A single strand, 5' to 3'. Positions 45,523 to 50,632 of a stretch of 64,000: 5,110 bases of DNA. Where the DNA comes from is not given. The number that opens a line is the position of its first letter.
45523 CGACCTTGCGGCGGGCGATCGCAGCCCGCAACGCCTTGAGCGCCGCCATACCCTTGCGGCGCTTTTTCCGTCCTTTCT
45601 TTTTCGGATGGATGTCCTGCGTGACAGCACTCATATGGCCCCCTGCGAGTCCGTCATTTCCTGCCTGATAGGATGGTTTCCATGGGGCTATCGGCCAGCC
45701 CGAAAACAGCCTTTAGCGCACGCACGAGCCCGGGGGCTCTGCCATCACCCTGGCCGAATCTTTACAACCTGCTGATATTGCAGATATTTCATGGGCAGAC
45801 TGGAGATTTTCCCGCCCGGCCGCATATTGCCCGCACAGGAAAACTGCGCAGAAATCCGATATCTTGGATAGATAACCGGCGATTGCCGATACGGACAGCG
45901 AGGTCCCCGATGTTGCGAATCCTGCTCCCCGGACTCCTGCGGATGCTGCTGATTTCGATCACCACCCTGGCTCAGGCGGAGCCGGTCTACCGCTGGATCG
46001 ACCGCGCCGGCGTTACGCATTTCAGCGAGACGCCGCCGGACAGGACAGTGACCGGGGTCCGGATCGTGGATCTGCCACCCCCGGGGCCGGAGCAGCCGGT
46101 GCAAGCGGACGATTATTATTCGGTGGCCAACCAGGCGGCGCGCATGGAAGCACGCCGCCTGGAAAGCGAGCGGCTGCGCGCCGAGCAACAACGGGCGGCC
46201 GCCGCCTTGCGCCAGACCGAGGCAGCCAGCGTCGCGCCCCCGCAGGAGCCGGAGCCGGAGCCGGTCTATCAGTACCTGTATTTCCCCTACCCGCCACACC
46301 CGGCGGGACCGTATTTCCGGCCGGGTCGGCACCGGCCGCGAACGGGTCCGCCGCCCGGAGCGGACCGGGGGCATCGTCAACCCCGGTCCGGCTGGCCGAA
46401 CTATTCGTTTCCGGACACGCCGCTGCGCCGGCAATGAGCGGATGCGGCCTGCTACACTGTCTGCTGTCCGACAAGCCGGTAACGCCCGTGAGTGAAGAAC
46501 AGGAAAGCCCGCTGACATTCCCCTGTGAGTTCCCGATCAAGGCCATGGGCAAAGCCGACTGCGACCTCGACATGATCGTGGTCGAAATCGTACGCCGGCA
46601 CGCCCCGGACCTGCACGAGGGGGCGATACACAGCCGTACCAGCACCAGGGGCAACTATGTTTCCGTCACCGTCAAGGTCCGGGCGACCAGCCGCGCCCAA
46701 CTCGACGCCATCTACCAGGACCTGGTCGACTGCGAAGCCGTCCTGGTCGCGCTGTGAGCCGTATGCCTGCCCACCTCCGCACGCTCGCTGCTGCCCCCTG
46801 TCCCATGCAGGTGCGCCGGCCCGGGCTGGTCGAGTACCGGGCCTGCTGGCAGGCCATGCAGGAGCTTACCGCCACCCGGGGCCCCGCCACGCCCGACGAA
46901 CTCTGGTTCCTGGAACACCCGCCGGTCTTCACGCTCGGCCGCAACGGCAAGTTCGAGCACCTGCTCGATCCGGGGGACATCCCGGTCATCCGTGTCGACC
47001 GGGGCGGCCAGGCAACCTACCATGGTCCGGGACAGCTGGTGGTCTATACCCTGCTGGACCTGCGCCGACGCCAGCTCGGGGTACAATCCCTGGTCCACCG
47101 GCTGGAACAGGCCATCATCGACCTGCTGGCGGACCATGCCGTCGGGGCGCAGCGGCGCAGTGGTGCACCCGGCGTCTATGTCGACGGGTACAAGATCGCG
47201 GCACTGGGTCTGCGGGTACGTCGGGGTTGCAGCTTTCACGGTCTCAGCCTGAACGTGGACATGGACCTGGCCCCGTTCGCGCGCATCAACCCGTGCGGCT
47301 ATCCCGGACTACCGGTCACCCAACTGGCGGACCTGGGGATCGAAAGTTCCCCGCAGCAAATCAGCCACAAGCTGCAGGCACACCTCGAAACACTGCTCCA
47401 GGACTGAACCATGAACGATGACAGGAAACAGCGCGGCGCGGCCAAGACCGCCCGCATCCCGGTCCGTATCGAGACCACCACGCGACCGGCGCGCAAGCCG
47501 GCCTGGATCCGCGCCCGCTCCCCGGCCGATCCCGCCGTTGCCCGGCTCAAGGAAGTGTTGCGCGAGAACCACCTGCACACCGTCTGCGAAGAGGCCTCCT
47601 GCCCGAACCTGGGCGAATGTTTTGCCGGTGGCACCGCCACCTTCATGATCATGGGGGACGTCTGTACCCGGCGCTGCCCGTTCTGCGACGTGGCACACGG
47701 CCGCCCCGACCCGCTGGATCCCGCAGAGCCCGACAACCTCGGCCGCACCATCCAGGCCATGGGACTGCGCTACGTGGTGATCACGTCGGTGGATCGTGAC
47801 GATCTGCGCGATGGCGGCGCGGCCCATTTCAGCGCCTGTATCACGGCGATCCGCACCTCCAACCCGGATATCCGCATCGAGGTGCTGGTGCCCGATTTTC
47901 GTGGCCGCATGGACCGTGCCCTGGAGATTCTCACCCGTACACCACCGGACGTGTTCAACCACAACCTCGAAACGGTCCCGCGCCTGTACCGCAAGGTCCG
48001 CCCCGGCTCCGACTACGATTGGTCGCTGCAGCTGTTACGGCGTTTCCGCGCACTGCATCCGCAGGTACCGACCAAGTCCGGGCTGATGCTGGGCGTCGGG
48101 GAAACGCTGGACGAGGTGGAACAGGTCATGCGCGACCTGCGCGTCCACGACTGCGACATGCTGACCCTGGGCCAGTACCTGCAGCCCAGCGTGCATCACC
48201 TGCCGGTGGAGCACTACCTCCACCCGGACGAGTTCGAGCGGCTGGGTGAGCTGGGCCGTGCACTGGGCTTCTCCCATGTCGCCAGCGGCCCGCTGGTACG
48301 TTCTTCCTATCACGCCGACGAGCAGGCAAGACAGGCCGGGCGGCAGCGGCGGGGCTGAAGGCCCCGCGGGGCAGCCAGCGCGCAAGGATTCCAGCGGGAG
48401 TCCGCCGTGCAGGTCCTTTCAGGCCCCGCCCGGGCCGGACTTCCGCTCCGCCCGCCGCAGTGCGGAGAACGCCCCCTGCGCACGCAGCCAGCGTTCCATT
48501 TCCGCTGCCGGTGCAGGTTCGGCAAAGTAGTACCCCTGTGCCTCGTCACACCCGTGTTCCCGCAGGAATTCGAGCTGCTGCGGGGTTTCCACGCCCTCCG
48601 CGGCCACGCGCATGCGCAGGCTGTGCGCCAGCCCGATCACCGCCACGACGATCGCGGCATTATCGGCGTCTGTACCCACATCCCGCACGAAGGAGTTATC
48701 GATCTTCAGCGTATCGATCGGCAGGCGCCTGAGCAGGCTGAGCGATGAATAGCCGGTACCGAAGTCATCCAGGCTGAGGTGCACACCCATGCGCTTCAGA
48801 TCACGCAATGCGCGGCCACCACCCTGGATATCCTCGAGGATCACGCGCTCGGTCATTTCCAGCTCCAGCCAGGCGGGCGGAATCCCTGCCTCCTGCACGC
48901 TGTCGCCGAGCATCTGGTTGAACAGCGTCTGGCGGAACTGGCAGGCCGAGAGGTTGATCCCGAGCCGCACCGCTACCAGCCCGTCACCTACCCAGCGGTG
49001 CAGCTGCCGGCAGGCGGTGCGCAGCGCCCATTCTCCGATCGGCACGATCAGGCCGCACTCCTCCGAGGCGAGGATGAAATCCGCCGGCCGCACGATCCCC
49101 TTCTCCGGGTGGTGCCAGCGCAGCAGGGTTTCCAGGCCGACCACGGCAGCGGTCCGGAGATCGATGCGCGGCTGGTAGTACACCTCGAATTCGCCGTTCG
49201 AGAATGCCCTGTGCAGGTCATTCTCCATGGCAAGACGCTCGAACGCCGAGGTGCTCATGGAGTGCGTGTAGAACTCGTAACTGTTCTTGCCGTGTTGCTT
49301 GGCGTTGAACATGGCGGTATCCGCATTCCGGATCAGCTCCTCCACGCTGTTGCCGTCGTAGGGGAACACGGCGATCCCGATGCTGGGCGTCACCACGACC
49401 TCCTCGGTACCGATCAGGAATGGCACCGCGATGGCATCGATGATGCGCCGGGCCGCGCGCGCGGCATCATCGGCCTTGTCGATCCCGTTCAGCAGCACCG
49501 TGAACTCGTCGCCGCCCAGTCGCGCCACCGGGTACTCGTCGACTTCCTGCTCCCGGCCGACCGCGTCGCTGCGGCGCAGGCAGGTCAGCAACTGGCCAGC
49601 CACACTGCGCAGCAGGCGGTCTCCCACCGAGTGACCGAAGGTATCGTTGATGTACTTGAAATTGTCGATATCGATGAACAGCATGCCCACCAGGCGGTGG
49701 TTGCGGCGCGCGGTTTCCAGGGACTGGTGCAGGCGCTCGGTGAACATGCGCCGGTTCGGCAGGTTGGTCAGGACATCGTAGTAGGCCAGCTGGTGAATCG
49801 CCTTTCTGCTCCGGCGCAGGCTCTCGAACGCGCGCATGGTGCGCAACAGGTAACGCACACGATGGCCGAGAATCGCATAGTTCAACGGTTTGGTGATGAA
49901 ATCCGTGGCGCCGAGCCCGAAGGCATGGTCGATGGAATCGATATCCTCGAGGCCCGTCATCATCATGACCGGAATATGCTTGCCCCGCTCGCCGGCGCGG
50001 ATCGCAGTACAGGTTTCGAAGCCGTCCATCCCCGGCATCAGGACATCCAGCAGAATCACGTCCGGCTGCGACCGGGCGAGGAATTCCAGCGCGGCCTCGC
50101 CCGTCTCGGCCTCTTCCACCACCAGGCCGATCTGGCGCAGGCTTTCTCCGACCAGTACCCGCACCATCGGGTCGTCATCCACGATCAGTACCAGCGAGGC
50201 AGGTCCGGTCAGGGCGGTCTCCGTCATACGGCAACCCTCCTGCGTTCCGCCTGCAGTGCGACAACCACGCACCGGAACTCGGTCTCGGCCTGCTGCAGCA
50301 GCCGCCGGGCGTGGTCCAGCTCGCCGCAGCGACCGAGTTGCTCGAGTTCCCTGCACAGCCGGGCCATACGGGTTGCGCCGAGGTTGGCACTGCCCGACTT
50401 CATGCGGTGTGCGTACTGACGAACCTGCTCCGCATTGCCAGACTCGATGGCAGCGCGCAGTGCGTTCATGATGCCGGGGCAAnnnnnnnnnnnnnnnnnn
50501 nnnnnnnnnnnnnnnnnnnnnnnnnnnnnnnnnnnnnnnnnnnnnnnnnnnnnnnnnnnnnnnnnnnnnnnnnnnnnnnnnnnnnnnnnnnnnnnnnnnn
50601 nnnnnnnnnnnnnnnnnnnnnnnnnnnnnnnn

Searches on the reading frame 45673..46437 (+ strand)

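Call 25: search_protein_families(library=pfam, proteins=[window:45673-46437:+], max_evalue=0.000001)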
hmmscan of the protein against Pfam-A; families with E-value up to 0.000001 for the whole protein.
window:45673-46437:+ (254 aa): 1 family
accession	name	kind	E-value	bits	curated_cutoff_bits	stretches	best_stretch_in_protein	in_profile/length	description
PF13511.11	DUF4124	-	1.4e-10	41.6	22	1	93-146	2-55/56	Domain of unknown function (DUF4124)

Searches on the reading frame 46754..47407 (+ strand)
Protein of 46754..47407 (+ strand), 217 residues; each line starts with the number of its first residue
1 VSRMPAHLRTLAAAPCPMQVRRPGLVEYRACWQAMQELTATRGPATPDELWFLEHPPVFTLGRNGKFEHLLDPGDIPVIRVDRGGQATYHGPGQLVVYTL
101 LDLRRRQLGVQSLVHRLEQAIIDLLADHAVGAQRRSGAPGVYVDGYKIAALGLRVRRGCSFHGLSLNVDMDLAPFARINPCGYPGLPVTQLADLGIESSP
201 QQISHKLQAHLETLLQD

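Call 25: search_protein_families(library=pfam, proteins=[window:46754-47407:+], max_evalue=0.000001)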
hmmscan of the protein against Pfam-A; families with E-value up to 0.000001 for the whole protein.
window:46754-47407:+ (217 aa): 1 family
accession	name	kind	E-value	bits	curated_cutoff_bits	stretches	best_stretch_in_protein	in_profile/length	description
PF21948.1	LplA-B_cat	-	1.1e-40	140.2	27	1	28-211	2-199/200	Lipoyl protein ligase A/B catalytic domain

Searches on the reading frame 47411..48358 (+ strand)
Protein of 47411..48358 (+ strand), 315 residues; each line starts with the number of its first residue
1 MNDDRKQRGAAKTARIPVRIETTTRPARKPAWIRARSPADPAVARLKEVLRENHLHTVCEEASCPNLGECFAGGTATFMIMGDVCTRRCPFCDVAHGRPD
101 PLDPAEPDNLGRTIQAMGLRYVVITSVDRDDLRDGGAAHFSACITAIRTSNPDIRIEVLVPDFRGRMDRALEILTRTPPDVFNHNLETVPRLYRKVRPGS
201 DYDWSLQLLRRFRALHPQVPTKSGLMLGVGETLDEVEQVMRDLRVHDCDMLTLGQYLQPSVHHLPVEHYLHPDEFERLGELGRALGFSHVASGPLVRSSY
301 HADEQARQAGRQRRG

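Call 25: search_protein_families(library=pfam, proteins=[window:47411-48358:+], max_evalue=0.000001)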
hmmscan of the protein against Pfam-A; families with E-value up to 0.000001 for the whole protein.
window:47411-48358:+ (315 aa): 2 families
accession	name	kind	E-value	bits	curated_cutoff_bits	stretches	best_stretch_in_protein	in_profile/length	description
PF04055.27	Radical_SAM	-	2.5e-25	90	29.5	1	79-243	1-166/166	Radical SAM superfamily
PF16881.10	LIAS_N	-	2.5e-07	31.5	27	0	19-64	52-96/96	N-terminal domain of lipoyl synthase of Radical_SAM family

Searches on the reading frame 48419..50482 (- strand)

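Call 25: search_protein_families(library=pfam, proteins=[window:48419-50482:-], max_evalue=0.000001)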
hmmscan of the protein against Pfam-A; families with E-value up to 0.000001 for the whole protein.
window:48419-50482:- (687 aa): 3 families
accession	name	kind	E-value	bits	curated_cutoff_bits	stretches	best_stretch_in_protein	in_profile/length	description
PF00563.25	EAL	-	1.7e-74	250.6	31.3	1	421-656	2-236/236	EAL domain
PF00990.26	GGDEF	-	2.8e-49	167.4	23.8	1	233-400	1-160/161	Diguanylate cyclase, GGDEF domain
PF00072.30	Response_reg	-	3.4e-28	98.5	30.2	1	98-206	1-107/111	Response regulator receiver domain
